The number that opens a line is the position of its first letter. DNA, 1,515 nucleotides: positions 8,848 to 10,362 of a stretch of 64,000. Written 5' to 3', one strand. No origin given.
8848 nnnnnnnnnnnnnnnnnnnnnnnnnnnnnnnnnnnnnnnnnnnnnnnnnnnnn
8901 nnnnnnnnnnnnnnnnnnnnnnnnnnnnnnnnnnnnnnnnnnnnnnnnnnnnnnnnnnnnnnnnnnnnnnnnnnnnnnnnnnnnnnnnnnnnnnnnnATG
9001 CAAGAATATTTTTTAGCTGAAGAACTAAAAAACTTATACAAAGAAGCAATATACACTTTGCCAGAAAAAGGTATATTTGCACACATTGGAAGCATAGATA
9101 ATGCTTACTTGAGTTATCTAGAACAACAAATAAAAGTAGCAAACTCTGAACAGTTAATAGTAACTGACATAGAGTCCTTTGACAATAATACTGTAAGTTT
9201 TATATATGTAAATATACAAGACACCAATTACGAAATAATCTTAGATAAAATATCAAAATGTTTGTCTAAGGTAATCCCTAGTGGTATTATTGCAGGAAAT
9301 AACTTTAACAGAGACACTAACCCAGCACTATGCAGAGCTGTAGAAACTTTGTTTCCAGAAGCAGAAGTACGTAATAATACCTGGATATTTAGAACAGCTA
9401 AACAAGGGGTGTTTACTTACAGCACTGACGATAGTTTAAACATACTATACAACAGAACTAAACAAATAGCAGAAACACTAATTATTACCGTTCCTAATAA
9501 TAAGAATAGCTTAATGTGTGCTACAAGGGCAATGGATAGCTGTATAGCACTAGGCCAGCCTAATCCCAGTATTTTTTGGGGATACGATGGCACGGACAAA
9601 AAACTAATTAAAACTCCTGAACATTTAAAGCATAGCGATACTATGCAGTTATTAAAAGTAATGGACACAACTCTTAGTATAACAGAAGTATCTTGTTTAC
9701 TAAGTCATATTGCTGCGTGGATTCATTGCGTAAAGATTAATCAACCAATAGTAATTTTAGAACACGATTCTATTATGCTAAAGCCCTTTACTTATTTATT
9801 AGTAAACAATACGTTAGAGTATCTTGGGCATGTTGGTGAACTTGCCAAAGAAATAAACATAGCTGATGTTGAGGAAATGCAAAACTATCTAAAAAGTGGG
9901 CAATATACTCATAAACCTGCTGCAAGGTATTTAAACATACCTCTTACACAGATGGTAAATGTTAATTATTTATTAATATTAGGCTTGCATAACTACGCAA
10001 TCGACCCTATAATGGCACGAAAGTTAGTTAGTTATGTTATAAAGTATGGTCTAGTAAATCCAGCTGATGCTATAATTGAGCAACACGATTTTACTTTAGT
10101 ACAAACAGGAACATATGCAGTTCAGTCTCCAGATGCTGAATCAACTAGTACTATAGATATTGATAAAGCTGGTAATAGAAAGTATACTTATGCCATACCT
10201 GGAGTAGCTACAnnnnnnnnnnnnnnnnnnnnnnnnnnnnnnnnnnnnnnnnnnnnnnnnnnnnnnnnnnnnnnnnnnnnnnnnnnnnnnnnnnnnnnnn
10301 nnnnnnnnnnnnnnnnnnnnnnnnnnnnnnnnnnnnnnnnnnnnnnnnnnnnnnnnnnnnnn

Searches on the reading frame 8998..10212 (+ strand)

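Call 8: search_protein_families(library=phrogs, proteins=[window:8998-10212:+], max_evalue=0.001)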
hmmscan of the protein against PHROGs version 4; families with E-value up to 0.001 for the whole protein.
window:8998-10212:+ (405 aa): 1 family
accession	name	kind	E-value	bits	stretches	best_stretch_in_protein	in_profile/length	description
phrog_61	-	moron, auxiliary metabolic gene and host takeover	2.2e-05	24.6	1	221-290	59-131/689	2OG-Fe(II) oxygenase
